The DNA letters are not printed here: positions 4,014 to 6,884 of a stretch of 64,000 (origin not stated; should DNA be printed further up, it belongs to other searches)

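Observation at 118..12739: Glycosylation locus combining a polyprenyl-phosphate-sugar system (DPM1-like GT2 plus GT-C) with enzymes for a C-methyl-branched deoxy sugar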

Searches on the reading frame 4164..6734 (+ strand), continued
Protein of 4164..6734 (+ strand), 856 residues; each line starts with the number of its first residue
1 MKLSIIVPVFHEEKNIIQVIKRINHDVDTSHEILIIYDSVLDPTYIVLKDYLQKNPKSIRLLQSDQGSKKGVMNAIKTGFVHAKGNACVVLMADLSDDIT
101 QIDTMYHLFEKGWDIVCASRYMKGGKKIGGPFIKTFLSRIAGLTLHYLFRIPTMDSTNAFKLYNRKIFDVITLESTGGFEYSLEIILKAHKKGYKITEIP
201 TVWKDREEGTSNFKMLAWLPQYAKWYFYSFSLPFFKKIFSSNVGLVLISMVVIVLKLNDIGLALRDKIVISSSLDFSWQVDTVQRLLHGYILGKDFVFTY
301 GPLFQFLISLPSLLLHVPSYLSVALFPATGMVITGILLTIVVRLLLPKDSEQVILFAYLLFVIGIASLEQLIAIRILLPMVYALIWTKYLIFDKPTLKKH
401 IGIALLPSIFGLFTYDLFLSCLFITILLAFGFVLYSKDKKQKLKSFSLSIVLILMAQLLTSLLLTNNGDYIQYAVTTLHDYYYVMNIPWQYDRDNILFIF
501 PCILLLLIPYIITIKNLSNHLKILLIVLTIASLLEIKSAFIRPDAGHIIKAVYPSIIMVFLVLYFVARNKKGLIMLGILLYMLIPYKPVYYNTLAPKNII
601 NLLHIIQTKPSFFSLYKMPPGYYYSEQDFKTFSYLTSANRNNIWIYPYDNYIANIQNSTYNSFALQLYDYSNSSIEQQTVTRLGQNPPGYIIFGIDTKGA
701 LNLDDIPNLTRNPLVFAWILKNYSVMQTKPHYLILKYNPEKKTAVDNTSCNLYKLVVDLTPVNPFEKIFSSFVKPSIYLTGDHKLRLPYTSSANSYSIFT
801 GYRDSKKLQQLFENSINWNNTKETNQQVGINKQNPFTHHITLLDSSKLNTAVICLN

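Call 27: predict_structure(alignment_id=A1)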
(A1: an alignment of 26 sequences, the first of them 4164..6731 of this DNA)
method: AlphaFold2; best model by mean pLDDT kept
length: 856 residues; sequences in the alignment: 26
mean_pLDDT: 83.7   pTM: 0.73
mean pLDDT of the five models: 83.7, 82.5, 81.9, 80.4, 79.8
residues with pLDDT >= 90: 299; 70-90: 454; 50-70: 89; < 50: 14
segments of 3 or more residues with pLDDT < 50: 125-129, 205-207, 292-294
pLDDT, mean of each block of 10 residues (from residue 1): 92 89 91 92 90 82 87 89 92 81 93 86 48 68 78 77 90 81 89 88 55 66 82 62 89 91 89 74 77 54 88 91 93 95 91 93 84 92 91 82 92 90 92 86 88 94 86 85 74 76 89 88 93 89 79 93 85 83 69 80 93 82 82 91 83 72 77 87 93 84 76 91 94 93 67 87 82 83 77 84 91 81 74 85 78 84
secondary structure, 60 per line:
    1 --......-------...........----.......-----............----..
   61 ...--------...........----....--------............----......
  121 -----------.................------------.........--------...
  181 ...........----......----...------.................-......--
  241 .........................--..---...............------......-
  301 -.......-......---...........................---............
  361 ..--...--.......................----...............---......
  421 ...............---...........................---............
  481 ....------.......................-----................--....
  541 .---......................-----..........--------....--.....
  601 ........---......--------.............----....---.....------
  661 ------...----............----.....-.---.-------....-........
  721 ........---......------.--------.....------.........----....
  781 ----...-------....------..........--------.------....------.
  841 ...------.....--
elements in order (helices of 4 or more, strands of 3 or more residues): E3-8 H16-26 E31-37 H43-54 E59-63 H72-82 E87-90 H99-110 E115-120 H132-148 E161-164 H165-169 H178-191 E196-201 H215-231 H233-238 H241-265 H273-287 H294-299 H302-308 H310-315 H319-345 H349-362 H370-392 H397-411 H415-435 H439-465 H469-484 H491-513 H519-534 H537-541 H545-566 H572-581 H590-593 H596-608 H612-615 H626-638 E643-646 H650-654 H674-685 E690-694 H708-711 H713-722 E723-728 E732-737 E753-757 H764-772 E777-780 E785-787 E795-798 H805-813 E830-833 E840-843 E850-854

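Call 30: fold_search(model_id=the predicted structure, library=pdb)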
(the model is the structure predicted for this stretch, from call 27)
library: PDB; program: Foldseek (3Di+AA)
matches with E <= 10: 728; with E <= 0.001: 155
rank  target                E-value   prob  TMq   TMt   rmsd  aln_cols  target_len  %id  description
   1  5mlz                  9.9e-11  1.00  0.24  0.53  18.7       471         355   16  Dolichyl phosphate mannose synthase in complex with GDP and Mg2+ (released 2017-08-09)
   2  9ep0                  1.3e-10  1.00  0.24  0.53  17.8       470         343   16  Dolichyl phosphate mannose synthase in complex with donor (GDP-Man) and traces of acceptor (Dol55P) and product (Dol55P- (released 2025-10-01)
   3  5mm1                  1.9e-10  1.00  0.24  0.54  18.6       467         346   17  Dolichyl phosphate mannose synthase in complex with GDP and dolichyl phosphate mannose (released 2017-08-09)
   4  9bhe_A                3.8e-09  1.00  0.23  0.57  10.2       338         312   20  Salmonella undecaprenyl-phosphate 4-deoxy-4-formamido-L-arabinose transferase (ArnC) bound to UDP (released 2025-02-12)
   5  9asc_A                5.3e-09  1.00  0.23  0.56   9.5       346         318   19  Cryo-EM Structure of the Glycosyltransferase ArnC from Salmonella enterica in the UDP-bound State Determined on Talos  (released 2025-02-05)
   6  9nyc_A                7.8e-09  1.00  0.23  0.59   5.9       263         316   24  Cryo-EM structure of the glycosyltransferase GtrB in the substrate-bound state (released 2025-12-17)
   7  9nyd_A                1.1e-08  1.00  0.23  0.58   5.4       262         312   24  Cryo-EM structure of the glycosyltransferase GtrB in the pre-catalysis and product-bound state (released 2025-12-17)
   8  8vxh_A                1.5e-08  1.00  0.23  0.58   9.1       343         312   18  Cryo-EM Structure of the Glycosyltransferase ArnC from Salmonella enterica in the Apo State Determined on Talos Arctic (released 2025-02-05)
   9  9bhe_B                1.8e-08  1.00  0.23  0.57   9.6       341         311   18  Salmonella undecaprenyl-phosphate 4-deoxy-4-formamido-L-arabinose transferase (ArnC) bound to UDP (released 2025-02-12)
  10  9nyd_C                2.2e-08  1.00  0.23  0.59   6.6       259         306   22  Cryo-EM structure of the glycosyltransferase GtrB in the pre-catalysis and product-bound state (released 2025-12-17)
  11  9bhc_B                3.0e-08  1.00  0.23  0.58   6.0       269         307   20  Salmonella undecaprenyl-phosphate 4-deoxy-4-formamido-L-arabinose transferase (ArnC) (released 2025-02-12)
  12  9nyd_B                4.3e-08  1.00  0.22  0.55   6.1       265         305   22  Cryo-EM structure of the glycosyltransferase GtrB in the pre-catalysis and product-bound state (released 2025-12-17)
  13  9bhc_A                4.9e-08  1.00  0.22  0.58   4.6       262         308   20  Salmonella undecaprenyl-phosphate 4-deoxy-4-formamido-L-arabinose transferase (ArnC) (released 2025-02-12)
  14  9b77_A                5.8e-08  1.00  0.23  0.57   9.1       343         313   19  Cryo-EM Structure of the Glycosyltransferase ArnC from Salmonella enterica in the Apo State Determined on Krios micros (released 2025-02-05)
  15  9nyf_A                8.7e-08  1.00  0.23  0.57   6.0       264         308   23  Cryo-EM structure of the glycosyltransferase GtrB (tetramer volume) (released 2025-12-17)
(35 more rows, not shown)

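Call 34: find_related_loci(query=A1, collection=genome_contigs, flank=10000)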
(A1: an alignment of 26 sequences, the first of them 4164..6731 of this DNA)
Query A1 (856 aa) in genome_contigs; peptide patterns used: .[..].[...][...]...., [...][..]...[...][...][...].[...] (x = any residue, [..] = any of these).
94 stretches matched a pattern; 42 encode a relative of the query (tblastn E <= 1e-3); 39 distinct loci.
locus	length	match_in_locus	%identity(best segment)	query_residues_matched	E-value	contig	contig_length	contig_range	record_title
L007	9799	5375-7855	45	3-836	0e+0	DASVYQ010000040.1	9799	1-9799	MAG TPA_asm: Patescibacteria group bacterium isolate SMAG_U2606 k141_204343, whole genome shotgun sequence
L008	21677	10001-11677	43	250-815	4e-135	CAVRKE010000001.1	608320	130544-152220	MAG: Candidatus Levybacteria bacterium isolate MFD01476.bin.1.95 genome assembly, contig: contig_20563, whole genome sho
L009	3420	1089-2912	39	238-856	6e-132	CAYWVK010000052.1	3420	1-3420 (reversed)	MAG TPA_asm: uncultured Gammaproteobacteria bacterium isolate SRP192927_co6_216 genome assembly, contig: NODE_81424_leng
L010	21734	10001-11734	40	258-837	3e-125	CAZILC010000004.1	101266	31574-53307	MAG TPA_asm: uncultured Gammaproteobacteria bacterium isolate SRP200132_co1_59 genome assembly, contig: NODE_223_length_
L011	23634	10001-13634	38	3-833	3e-118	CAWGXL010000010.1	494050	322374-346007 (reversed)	MAG: uncultured bacterium isolate MFD09206.bin.2.20 genome assembly, contig: contig_853, whole genome shotgun sequence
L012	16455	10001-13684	39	3-856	2e-108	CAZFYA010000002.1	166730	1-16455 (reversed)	MAG TPA_asm: uncultured Gammaproteobacteria bacterium isolate SRP239243_co2_396 genome assembly, contig: NODE_51_length_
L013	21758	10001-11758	36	260-835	1e-100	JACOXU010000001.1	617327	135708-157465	MAG: Candidatus Levyibacteriota bacterium isolate NC_groundwater_161_Ag_S-0.1um_37_19 S4_GD2017_2_S1_scaffold_10, whole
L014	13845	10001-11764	36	255-841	2e-99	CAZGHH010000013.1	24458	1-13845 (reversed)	MAG TPA_asm: uncultured Candidatus Peribacteria bacterium isolate SRP192927_co1_1108 genome assembly, contig: NODE_3848_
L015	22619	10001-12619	43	1-855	0e+0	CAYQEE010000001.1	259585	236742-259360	MAG TPA_asm: uncultured Gammaproteobacteria bacterium isolate SRP272529_co2_240 genome assembly, contig: NODE_16_length_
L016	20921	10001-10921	44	3-303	5e-62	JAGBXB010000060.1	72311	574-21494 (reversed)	MAG: Lentisphaeria bacterium isolate RGIG9525 Yak_Cecum.Co__c1789353, whole genome shotgun sequence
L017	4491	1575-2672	39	1-310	6e-56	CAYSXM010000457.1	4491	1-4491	MAG TPA_asm: uncultured Pirellulales bacterium isolate SRP173033_co1_247 genome assembly, contig: NODE_56179_length_4491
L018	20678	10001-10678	42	3-231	8e-55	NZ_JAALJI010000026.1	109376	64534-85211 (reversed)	Paludisphaera soli strain JC670 26, whole genome shotgun sequence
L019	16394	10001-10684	42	2-230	6e-54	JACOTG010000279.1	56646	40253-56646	MAG: Planctomycetota bacterium isolate NC_groundwater_38_Pr7_B-0.1um_65_11 FFV18_Bp1_scaffold_765272, whole genome shotg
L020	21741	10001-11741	41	258-835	8e-105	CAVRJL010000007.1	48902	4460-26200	MAG: uncultured Negativicutes bacterium isolate MFD01476.bin.2.108 genome assembly, contig: contig_17192, whole genome s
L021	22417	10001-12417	35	2-816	2e-128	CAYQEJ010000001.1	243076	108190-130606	MAG TPA_asm: uncultured Gammaproteobacteria bacterium isolate SRP278252_co2_88 genome assembly, contig: NODE_35_length_2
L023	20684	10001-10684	38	1-231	1e-46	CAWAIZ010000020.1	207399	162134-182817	MAG: uncultured Actinomycetota bacterium isolate MFD02581.bin.1.91 genome assembly, contig: contig_6476, whole genome sh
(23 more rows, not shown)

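Call 40: search_protein_families(library=pfam, proteins=[L008:3438-4490:+, L008:4487-5548:+, L008:5527-6168:+, L008:6892-8001:+, L008:7964-9769:-, L008:11843-12787:+, L008:14046-14774:+, L008:16088-18685:+, L008:18727-19950:+, L008:19947-20777:+], max_evalue=0.00001)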
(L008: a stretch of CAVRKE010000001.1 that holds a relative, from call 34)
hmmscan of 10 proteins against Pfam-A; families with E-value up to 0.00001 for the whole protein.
L008:3438-4490:+ (350 aa): 3 families
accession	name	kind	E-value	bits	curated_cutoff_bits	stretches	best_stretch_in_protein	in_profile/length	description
PF01408.29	GFO_IDH_MocA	-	2.2e-27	96.6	24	1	20-138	1-120/120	Oxidoreductase family, NAD-binding Rossmann fold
PF02894.22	GFO_IDH_MocA_C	-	1.8e-12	48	22.9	1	152-344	3-214/218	Oxidoreductase family, C-terminal alpha/beta domain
PF22725.1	GFO_IDH_MocA_C3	-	2.6e-10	40.8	27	1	147-255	2-123/124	GFO/IDH/MocA C-terminal domain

L008:4487-5548:+ (353 aa): 2 families
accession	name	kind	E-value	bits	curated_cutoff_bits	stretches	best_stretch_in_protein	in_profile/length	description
PF21360.3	PylC-like_N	-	1.6e-09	38.2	27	1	4-94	1-89/96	PylC-like, N-terminal domain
PF02655.19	ATP-grasp_3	-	2.7e-07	31.2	23.2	1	108-291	1-158/160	ATP-grasp domain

L008:5527-6168:+ (213 aa): 2 families
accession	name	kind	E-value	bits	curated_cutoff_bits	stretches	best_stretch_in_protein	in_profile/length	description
PF13419.12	HAD_2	-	9.9e-17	62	23.8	1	12-188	1-176/178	Haloacid dehalogenase-like hydrolase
PF00702.32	Hydrolase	-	5.3e-13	50.2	26.4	1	10-184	2-191/191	haloacid dehalogenase-like hydrolase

L008:6892-8001:+ (369 aa): 2 families
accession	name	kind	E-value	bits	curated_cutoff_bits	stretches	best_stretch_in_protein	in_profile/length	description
PF01041.23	DegT_DnrJ_EryC1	-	1.8e-132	442.4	19.8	1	17-365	3-359/360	DegT/DnrJ/EryC1/StrS aminotransferase family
PF01053.26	Cys_Met_Meta_PP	-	3.8e-06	26.1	27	1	41-165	55-179/381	Cys/Met metabolism PLP-dependent enzyme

L008:7964-9769:- (601 aa): 0 families

L008:11843-12787:+ (314 aa): 8 families
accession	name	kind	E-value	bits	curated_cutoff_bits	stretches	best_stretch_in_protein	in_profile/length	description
PF01370.27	Epimerase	-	1e-45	156.5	20.9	1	5-245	2-240/240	NAD dependent epimerase/dehydratase family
PF16363.11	GDP_Man_Dehyd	-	2.2e-37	129.7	27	1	5-306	1-331/332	GDP-mannose 4,6 dehydratase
PF01073.25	3Beta_HSD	-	3.8e-28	98.7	22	1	5-231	1-227/280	3-beta hydroxysteroid dehydrogenase/isomerase family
PF07993.18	NAD_binding_4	-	6.9e-12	45.5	20.1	1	6-182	1-212/258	Male sterility protein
PF02719.21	Polysacc_synt_2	-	1.7e-10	41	20.2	1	5-119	2-128/293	Polysaccharide biosynthesis protein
PF13460.12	NAD_binding_10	-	2.2e-10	41.2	27.2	1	8-126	1-106/184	NAD(P)H-binding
PF08659.16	KR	-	5.3e-09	36.7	22.6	1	4-120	3-137/180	KR domain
PF04321.23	RmlD_sub_bind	-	7.9e-08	32.1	27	1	4-271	3-239/287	RmlD substrate binding domain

L008:14046-14774:+ (242 aa): 2 families
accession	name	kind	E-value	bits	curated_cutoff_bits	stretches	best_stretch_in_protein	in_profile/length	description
PF00535.33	Glycos_transf_2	-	1.6e-23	83.9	23.3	1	13-174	1-165/168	Glycosyl transferase family 2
PF10111.15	Glyco_tranf_2_2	-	5.1e-06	26.6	27.3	1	13-114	1-107/276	Glycosyltransferase like family 2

L008:16088-18685:+ (865 aa): 6 families
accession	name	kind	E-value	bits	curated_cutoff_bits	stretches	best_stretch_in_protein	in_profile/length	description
PF00535.33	Glycos_transf_2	-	1.8e-21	77.2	23.3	1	8-124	1-115/168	Glycosyl transferase family 2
PF13231.12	PMT_2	-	7.4e-14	52.7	26.1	1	427-557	22-154/160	Dolichyl-phosphate-mannose-protein mannosyltransferase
PF02366.24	PMT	-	1.6e-09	38.2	22.7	1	420-569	76-234/245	Dolichyl-phosphate-mannose-protein mannosyltransferase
PF13641.12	Glyco_tranf_2_3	-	3.1e-08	34.4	27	1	9-204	5-210/230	Glycosyltransferase like family 2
PF10111.15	Glyco_tranf_2_2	-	6.4e-08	32.8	27.3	1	13-226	6-235/276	Glycosyltransferase like family 2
PF13506.12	Glyco_transf_21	-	2.8e-07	30.6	21.7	1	82-222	25-173/174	Glycosyl transferase family 21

L008:18727-19950:+ (407 aa): 2 families
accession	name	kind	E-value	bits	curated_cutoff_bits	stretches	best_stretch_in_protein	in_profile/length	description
PF13440.11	Polysacc_synt_3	-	2e-67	227.9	23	1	31-322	1-292/293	Polysaccharide biosynthesis protein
PF01943.22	Polysacc_synt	-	7.5e-28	98.2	28.2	1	8-273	2-273/274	Polysaccharide biosynthesis protein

L008:19947-20777:+ (276 aa): 11 families
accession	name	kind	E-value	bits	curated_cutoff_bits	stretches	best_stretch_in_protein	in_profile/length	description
PF08241.18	Methyltransf_11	-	1.3e-23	83.9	21.2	1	52-153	1-95/95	Methyltransferase domain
PF13847.12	Methyltransf_31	-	2.1e-23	83.1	27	1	45-157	1-113/145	Methyltransferase domain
PF13649.12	Methyltransf_25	-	6.9e-23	81.6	27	1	51-149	1-97/97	Methyltransferase domain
PF02353.26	CMAS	-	2.8e-19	69.9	27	1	33-159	48-170/273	Mycolic acid cyclopropane synthetase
PF08242.18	Methyltransf_12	-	4.6e-18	66.2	30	1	52-151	1-98/98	Methyltransferase domain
PF13489.12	Methyltransf_23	-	5.7e-18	65.6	27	1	31-221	4-157/164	Methyltransferase domain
PF01209.24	Ubie_methyltran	-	3.3e-14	53.3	20.1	1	32-186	31-183/233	ubiE/COQ5 methyltransferase family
PF03848.20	TehB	-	1.8e-12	47.6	20.4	1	30-152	13-132/193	Tellurite resistance protein TehB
PF05175.20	MTS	-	3.6e-09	36.9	23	1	42-158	26-143/170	Methyltransferase small domain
PF05401.17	NodS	-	4.9e-07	30.2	24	1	34-166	29-157/201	Nodulation protein S (NodS)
PF08003.17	Methyltransf_9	-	6.3e-06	25.8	23.8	1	33-156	101-220/315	Protein of unknown function (DUF1698)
